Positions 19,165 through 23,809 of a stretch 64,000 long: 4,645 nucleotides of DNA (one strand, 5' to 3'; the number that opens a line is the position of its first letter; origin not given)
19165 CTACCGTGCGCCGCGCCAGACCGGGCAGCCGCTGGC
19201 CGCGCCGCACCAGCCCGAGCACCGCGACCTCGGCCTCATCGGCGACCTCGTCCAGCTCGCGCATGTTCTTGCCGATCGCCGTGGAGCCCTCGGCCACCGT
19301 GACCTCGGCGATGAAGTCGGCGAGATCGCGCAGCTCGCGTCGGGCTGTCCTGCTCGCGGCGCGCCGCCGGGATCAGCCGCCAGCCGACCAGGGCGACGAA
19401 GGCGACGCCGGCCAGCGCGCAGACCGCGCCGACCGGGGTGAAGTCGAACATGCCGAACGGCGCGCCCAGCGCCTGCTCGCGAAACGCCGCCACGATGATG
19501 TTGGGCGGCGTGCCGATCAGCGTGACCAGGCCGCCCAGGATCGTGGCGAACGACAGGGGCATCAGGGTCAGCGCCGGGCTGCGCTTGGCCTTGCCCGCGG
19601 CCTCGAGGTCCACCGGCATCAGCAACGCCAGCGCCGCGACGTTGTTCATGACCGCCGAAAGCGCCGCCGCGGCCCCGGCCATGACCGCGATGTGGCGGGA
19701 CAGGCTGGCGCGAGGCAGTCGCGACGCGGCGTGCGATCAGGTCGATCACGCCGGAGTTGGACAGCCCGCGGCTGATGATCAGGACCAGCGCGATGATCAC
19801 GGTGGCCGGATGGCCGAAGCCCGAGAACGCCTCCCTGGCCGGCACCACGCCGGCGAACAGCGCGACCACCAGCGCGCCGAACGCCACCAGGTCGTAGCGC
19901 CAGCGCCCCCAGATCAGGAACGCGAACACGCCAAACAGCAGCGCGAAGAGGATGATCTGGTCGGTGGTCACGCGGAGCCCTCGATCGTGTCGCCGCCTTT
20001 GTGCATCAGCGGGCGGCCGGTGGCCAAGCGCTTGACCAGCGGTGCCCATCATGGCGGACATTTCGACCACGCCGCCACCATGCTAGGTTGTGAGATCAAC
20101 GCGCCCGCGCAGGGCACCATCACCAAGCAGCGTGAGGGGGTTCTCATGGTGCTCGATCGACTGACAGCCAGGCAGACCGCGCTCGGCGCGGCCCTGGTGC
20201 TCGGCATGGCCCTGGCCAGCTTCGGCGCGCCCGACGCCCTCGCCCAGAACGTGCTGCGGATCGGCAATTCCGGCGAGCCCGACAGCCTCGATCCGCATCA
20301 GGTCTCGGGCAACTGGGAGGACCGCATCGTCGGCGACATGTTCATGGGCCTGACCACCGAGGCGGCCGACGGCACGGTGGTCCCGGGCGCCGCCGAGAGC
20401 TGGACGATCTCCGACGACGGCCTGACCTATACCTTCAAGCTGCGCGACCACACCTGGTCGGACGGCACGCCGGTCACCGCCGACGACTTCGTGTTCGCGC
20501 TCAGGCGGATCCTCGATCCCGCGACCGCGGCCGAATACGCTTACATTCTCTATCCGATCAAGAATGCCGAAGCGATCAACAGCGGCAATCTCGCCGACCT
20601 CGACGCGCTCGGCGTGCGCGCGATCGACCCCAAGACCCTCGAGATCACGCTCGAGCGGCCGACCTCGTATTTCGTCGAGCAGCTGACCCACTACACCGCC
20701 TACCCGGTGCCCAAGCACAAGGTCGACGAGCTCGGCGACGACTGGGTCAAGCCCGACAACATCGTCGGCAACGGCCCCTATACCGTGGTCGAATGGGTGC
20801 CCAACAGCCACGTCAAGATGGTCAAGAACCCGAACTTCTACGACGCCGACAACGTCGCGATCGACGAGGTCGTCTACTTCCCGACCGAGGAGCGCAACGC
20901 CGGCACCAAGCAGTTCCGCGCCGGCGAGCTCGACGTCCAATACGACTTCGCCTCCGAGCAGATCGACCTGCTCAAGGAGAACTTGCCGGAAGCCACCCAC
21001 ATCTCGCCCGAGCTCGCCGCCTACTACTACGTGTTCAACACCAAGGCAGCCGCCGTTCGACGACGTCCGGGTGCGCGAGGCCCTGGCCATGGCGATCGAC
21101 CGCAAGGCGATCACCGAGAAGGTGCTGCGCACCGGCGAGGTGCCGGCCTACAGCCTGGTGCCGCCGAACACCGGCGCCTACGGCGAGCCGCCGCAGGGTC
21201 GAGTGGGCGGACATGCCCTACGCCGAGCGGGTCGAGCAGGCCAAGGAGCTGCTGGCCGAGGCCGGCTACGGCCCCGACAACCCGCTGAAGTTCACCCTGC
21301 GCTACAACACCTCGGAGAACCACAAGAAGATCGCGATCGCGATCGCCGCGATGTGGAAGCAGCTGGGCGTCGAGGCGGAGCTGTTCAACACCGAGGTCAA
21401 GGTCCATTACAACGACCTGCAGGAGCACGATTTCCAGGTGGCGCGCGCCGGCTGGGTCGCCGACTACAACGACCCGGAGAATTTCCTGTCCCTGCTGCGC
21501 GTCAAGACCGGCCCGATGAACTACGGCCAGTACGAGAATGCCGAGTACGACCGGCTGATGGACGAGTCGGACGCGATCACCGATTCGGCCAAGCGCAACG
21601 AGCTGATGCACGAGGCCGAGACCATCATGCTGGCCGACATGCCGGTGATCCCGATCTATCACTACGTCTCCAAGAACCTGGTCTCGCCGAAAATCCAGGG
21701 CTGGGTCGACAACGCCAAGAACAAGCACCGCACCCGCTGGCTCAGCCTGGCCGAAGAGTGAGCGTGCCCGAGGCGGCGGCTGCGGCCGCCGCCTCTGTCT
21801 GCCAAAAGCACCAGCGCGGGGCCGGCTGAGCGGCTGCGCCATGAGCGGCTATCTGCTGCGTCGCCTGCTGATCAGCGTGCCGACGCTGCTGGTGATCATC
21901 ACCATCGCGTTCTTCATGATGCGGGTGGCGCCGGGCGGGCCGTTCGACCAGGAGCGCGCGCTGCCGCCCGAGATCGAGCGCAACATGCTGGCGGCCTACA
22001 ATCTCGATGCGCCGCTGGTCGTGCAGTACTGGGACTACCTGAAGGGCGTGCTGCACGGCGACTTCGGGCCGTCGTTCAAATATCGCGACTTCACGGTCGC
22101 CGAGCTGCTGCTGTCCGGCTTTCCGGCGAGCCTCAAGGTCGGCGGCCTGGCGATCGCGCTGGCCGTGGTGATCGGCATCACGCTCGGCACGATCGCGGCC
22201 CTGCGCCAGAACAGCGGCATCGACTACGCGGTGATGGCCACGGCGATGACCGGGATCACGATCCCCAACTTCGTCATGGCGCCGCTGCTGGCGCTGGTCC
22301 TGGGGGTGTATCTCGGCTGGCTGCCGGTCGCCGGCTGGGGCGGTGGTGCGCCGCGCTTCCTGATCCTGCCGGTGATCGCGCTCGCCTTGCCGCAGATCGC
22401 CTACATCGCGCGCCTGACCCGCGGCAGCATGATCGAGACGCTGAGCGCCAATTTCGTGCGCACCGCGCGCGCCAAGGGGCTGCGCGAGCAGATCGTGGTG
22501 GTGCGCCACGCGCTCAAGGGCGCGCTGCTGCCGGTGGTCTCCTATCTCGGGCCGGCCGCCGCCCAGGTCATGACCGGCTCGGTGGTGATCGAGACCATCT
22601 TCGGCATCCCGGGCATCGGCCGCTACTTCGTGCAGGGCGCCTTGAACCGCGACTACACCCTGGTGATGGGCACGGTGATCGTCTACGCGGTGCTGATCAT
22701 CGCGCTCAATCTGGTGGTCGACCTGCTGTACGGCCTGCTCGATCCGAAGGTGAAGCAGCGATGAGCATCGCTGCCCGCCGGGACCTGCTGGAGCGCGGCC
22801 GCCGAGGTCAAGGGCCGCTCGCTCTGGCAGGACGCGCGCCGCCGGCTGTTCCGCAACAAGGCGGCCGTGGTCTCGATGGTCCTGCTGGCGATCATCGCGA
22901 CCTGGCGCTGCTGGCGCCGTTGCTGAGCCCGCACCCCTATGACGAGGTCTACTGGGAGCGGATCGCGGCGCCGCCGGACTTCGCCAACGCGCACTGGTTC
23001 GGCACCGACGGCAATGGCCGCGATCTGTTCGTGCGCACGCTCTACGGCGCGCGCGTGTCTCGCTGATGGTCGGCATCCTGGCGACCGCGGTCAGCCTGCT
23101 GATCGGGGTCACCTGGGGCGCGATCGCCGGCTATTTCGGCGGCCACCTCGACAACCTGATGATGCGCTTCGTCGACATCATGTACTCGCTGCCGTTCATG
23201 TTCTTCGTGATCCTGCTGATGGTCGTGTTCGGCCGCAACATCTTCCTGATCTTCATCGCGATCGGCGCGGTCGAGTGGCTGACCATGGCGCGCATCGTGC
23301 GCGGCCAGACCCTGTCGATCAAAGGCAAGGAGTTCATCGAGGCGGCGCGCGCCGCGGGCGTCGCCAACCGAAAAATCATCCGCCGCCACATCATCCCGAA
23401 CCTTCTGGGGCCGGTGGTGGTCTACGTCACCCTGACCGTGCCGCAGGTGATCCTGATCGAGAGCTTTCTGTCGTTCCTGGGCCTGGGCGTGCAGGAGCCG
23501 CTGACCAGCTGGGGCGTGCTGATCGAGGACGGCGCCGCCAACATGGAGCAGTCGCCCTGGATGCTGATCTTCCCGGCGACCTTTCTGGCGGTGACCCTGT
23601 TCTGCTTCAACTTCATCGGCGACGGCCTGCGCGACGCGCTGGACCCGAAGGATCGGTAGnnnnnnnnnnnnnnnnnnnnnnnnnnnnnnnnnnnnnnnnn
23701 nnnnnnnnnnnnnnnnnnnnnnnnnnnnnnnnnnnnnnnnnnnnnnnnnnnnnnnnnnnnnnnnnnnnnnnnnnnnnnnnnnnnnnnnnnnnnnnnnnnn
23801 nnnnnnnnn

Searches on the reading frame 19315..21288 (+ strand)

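Call 56: search_protein_families(library=pfam, proteins=[window:19315-21288:+], max_evalue=0.00001)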
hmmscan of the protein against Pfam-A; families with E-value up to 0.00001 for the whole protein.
window:19315-21288:+ (657 aa): 1 family
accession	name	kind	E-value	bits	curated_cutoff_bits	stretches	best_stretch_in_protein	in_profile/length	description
PF00496.27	SBP_bac_5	-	2.1e-57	195.4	32.4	1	354-579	1-211/368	Bacterial extracellular solute-binding proteins, family 5 Middle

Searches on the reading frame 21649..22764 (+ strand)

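Call 56: search_protein_families(library=pfam, proteins=[window:21649-22764:+], max_evalue=0.00001)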
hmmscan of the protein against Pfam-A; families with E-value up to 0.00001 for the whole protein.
window:21649-22764:+ (371 aa): 2 families
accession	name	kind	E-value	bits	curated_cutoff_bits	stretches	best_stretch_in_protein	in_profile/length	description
PF00528.27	BPD_transp_1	-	1.5e-37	129.6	26.4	1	176-369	1-183/184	Binding-protein-dependent transport system inner membrane component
PF19300.4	BPD_transp_1_N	-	2.8e-07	31.1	23.8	1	65-137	1-75/114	Binding-prot-dependent transport system membrane comp, N-term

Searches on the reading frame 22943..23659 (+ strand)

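Call 56: search_protein_families(library=pfam, proteins=[window:22943-23659:+], max_evalue=0.00001)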
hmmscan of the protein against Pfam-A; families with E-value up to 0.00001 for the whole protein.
window:22943-23659:+ (238 aa): 1 family
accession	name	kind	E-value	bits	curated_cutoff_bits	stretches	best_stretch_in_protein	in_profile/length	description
PF00528.27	BPD_transp_1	-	2.3e-31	109.4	26.4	1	55-236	1-181/184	Binding-protein-dependent transport system inner membrane component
